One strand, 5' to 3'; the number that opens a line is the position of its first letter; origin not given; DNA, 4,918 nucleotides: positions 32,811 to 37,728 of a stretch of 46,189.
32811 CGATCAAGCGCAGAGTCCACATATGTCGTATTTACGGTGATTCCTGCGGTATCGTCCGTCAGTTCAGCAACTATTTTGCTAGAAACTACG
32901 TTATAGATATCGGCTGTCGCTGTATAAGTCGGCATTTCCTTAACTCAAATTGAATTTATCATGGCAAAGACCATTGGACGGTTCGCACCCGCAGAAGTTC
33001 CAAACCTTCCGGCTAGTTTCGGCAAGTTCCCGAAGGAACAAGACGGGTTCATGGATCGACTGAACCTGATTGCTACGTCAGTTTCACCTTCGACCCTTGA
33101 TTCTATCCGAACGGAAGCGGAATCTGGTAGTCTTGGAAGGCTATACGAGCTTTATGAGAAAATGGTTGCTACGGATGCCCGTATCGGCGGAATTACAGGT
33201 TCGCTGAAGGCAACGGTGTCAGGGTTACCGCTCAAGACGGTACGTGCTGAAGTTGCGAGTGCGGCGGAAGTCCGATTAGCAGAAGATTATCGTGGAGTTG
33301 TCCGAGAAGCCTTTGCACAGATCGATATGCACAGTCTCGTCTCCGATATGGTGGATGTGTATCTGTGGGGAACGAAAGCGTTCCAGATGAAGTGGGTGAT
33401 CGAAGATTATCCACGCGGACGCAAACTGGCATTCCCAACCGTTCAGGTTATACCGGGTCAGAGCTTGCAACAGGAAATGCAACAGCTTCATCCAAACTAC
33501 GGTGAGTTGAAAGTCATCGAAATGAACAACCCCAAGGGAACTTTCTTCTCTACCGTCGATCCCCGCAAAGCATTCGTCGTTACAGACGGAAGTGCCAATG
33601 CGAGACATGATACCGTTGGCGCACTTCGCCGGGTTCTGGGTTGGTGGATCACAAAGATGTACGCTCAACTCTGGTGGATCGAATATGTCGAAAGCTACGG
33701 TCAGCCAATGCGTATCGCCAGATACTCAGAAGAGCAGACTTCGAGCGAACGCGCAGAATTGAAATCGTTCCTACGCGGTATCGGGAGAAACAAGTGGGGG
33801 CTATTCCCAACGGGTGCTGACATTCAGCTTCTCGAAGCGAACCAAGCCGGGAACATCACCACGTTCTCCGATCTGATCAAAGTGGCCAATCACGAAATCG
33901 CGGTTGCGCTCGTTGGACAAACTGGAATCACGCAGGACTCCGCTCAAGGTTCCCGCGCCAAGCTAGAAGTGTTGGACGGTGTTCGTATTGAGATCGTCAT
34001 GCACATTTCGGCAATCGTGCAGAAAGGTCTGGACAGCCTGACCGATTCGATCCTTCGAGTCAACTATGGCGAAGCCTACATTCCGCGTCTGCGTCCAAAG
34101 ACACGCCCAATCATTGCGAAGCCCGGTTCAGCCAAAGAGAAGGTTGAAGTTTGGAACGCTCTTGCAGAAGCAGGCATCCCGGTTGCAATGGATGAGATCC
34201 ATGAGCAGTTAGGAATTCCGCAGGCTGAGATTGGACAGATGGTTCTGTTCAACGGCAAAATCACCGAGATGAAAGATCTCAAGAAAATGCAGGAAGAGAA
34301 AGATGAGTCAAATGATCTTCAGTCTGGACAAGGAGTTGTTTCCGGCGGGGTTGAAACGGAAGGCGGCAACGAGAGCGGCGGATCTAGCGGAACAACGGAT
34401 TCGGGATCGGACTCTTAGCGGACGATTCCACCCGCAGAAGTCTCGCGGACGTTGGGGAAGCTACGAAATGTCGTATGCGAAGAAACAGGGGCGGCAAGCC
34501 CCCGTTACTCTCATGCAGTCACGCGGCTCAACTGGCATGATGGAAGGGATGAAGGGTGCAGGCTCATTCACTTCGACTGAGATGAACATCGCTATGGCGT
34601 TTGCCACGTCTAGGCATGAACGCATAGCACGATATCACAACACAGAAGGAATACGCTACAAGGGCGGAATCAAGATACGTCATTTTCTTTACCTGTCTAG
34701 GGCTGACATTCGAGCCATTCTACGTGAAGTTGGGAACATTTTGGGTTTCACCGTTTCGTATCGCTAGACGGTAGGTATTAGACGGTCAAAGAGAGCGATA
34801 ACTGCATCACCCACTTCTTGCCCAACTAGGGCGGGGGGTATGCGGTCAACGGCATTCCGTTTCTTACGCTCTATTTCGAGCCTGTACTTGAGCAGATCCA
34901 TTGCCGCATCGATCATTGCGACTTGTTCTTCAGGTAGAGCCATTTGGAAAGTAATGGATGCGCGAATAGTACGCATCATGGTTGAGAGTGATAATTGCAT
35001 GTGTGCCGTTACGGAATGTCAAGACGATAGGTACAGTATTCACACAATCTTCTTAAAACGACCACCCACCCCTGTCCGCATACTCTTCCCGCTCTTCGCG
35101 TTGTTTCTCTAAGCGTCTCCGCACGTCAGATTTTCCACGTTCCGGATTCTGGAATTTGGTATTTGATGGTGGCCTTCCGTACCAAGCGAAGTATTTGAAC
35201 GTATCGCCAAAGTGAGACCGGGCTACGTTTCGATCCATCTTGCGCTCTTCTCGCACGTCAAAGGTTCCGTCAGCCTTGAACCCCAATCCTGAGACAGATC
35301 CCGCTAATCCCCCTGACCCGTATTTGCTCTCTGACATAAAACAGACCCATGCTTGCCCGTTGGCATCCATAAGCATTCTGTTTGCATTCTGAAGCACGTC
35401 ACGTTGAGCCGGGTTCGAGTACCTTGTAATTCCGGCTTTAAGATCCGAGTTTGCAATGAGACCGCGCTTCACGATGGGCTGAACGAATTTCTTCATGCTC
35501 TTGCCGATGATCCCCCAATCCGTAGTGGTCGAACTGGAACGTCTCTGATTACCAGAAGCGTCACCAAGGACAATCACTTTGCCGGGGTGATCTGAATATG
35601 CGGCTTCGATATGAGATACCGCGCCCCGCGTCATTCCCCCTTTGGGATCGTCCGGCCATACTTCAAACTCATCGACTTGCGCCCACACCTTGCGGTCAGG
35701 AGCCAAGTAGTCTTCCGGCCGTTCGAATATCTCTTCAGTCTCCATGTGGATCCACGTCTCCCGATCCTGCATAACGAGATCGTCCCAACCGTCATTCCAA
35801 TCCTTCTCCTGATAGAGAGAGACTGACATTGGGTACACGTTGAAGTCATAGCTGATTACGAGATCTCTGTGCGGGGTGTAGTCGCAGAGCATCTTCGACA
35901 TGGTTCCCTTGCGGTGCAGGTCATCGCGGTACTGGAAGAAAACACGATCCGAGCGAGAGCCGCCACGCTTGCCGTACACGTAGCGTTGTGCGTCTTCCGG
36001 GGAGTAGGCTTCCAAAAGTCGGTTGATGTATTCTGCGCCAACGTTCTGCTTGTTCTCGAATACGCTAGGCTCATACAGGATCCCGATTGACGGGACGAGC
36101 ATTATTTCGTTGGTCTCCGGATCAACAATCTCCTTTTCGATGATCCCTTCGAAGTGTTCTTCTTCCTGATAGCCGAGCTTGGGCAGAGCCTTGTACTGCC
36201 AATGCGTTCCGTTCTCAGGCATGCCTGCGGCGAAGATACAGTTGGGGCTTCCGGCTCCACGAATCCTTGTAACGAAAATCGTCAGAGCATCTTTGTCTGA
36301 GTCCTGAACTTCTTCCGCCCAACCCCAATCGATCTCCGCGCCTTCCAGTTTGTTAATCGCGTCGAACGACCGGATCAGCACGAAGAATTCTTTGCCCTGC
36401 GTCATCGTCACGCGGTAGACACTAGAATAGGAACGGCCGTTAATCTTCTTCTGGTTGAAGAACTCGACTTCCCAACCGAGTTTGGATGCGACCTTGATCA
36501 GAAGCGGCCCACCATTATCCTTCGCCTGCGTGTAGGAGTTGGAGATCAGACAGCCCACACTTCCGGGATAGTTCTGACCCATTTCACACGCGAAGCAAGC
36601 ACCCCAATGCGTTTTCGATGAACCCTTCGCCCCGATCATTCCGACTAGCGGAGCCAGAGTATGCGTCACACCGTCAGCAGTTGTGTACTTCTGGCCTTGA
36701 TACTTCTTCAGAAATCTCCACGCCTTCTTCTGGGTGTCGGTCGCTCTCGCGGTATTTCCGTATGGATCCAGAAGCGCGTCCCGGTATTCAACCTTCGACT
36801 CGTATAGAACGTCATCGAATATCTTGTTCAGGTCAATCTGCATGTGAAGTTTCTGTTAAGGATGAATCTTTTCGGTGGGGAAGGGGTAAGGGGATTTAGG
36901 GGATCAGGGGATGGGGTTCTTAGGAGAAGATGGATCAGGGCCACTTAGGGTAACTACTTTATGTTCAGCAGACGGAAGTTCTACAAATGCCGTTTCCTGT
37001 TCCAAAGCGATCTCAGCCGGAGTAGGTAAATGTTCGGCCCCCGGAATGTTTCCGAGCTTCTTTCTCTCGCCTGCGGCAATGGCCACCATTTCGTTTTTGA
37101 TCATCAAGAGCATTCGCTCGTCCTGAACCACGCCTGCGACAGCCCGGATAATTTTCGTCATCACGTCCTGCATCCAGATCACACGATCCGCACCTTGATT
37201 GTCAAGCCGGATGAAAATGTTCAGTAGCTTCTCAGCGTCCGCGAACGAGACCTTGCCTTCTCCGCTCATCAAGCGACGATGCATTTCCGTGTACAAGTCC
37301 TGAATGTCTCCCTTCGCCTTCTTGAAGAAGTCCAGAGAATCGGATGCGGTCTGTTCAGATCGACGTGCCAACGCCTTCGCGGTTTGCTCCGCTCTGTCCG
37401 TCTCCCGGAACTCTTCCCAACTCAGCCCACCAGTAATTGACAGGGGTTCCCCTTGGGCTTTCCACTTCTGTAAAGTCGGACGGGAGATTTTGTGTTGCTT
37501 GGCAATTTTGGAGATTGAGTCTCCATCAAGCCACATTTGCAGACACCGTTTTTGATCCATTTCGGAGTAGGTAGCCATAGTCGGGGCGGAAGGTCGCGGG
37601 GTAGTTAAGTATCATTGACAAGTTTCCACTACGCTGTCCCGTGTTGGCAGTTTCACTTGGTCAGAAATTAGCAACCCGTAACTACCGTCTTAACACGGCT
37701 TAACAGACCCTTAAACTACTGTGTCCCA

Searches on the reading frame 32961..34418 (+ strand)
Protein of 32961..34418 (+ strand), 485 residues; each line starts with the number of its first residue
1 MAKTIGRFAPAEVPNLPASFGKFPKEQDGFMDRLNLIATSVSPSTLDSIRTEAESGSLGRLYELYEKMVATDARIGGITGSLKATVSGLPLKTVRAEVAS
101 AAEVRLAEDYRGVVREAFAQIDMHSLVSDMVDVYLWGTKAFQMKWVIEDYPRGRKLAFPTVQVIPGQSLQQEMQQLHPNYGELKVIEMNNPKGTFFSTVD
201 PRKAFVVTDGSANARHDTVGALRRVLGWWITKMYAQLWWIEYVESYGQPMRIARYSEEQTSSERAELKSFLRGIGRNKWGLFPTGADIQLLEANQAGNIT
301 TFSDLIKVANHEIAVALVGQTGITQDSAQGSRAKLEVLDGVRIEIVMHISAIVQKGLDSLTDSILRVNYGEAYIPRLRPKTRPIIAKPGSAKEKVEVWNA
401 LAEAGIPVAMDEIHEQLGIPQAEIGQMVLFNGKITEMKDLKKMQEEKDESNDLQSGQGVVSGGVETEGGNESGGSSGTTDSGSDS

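Call 8: search_protein_families(library=pfam, proteins=[window:32961-34418:+], max_evalue=0.01)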
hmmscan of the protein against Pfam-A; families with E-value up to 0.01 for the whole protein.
window:32961-34418:+ (485 aa): 2 families
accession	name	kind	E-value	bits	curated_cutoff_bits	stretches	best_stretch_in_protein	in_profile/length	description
PF06074.18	Portal_Mu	-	2.7e-52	178.6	23.9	1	62-419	1-336/336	Portal protein of Mu bacteriophage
PF20155.4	TMP_3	-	0.0088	16.2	41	0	391-451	104-162/192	Tape measure protein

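Call 17: find_related_loci(query=window:32961-34418:+, collection=viral_contigs, flank=10000)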
Query window:32961-34418:+ (485 aa) in viral_contigs; peptide patterns used: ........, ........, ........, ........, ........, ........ (x = any residue, [..] = any of these).
7 stretches matched a pattern; 1 encode a relative of the query (tblastn E <= 1e-3); 1 distinct loci.
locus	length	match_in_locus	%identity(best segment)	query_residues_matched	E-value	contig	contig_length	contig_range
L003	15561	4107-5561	60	1-485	0e+0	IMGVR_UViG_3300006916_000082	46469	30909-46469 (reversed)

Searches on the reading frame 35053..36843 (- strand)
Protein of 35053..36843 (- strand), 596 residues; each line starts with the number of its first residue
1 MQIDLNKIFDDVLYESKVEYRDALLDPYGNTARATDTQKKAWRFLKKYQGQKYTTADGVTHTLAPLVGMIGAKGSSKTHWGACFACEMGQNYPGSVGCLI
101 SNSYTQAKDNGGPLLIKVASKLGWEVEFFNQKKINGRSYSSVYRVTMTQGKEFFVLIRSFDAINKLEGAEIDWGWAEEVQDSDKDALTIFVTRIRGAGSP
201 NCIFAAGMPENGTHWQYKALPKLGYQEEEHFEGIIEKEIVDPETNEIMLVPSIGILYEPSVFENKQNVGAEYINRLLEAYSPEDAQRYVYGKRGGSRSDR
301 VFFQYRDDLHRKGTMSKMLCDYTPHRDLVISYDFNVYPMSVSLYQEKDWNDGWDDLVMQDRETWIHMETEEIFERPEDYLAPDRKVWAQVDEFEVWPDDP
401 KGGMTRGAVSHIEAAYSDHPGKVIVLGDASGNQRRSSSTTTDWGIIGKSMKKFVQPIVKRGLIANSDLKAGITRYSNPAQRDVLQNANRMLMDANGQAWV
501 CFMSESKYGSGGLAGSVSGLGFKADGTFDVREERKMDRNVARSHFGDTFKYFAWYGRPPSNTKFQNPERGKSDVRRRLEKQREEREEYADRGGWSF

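Call 8: search_protein_families(library=pfam, proteins=[window:35053-36843:-], max_evalue=0.01)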
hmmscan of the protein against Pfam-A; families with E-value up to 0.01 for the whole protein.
window:35053-36843:- (596 aa): 0 families

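Call 16: search_protein_families(library=phrogs, proteins=[window:35053-36843:-], max_evalue=0.001)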
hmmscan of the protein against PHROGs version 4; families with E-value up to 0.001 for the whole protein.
window:35053-36843:- (596 aa): 1 family
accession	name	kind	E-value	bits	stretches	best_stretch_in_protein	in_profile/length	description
phrog_38319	-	unknown function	4.2e-07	30.6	1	72-313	26-244/271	-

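Call 47: search_dna_similar(query=window:35053-36843:-, collection=phages, mode=protein, max_rows=15)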
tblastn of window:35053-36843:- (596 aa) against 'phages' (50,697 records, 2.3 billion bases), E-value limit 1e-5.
Records with a match: 12; places in all: 12; records where one place covers at least 80% of the query: 10.
Best place of each record, by identity: <60% 12.
By first word of the organism name: Salinibacter 10; Acinetobacter 2.
By host as written in the record: Salinibacter ruber M8 4; Salinibacter ruber M31 4; - 2; Acinetobacter baumannii A118 2.
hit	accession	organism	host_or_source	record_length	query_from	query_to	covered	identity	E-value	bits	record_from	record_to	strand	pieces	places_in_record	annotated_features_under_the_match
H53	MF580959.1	Salinibacter phage M8CRM-1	Salinibacter ruber M8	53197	1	555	93%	34.5%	2e-87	303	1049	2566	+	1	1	terminase large subunit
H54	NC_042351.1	Salinibacter phage M8CRM-1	Salinibacter ruber M8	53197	1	555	93%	34.5%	2e-87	303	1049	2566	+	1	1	terminase large subunit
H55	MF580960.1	Salinibacter phage M31CC-1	Salinibacter ruber M31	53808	1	555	93%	34.3%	6e-87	301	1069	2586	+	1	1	terminase large subunit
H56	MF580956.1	Salinibacter phage M8CC-19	Salinibacter ruber M8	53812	1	555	93%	34.3%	6e-87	301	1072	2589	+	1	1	terminase large subunit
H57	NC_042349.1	Salinibacter phage M8CC-19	Salinibacter ruber M8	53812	1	555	93%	34.3%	6e-87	301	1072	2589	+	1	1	terminase large subunit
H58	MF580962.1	Salinibacter virus M31CR41-3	Salinibacter ruber M31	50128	9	554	92%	26.2%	2e-43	172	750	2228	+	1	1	terminase large subunit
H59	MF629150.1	Salinibacter phage SRUTV-1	-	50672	9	554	92%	26.2%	2e-43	172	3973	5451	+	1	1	terminase large subunit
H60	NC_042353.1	Salinibacter phage SRUTV-1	-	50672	9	554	92%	26.2%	2e-43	172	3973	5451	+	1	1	terminase large subunit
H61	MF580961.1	Salinibacter phage M31CR41-2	Salinibacter ruber M31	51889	9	554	92%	26.2%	2e-43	172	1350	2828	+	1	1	terminase large subunit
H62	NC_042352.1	Salinibacter phage M31CR41-2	Salinibacter ruber M31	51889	9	554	92%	26.2%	2e-43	172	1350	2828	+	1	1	terminase large subunit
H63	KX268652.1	Acinetobacter phage vB_AbaS_TRS1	Acinetobacter baumannii A118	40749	68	383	53%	23.6%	6e-6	56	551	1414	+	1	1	putative large terminase subunit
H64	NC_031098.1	Acinetobacter phage vB_AbaS_TRS1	Acinetobacter baumannii A118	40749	68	383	53%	23.6%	6e-6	56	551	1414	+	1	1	terminase family protein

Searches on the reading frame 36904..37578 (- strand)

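Call 8: search_protein_families(library=pfam, proteins=[window:36904-37578:-], max_evalue=0.01)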
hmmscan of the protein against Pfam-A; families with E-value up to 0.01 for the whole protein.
window:36904-37578:- (224 aa): 6 families
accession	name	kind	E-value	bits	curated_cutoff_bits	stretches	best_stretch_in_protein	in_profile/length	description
PF13384.12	HTH_23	-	1.6e-06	28.2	24.6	1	5-41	3-39/50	Homeodomain-like domain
PF13518.12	HTH_28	-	1.3e-05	25.6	25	1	11-41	4-34/52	Helix-turn-helix domain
PF02796.21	HTH_7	-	0.00045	20.7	23.8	1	4-38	6-40/45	Helix-turn-helix domain of resolvase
PF13551.12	HTH_29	-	0.0088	16.6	28.1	0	10-41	2-34/64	Winged helix-turn helix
PF01527.26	HTH_Tnp_1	-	0.0096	16.6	24.1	0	19-66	23-66/75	Transposase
PF23125.1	Xre-MbcA-ParS_M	-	0.0097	16.1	27.8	0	23-46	5-28/51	Antitoxin Xre/MbcA/ParS-like, middle domain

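Call 16: search_protein_families(library=phrogs, proteins=[window:36904-37578:-], max_evalue=0.001)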
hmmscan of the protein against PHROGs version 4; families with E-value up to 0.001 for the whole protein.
window:36904-37578:- (224 aa): 0 families
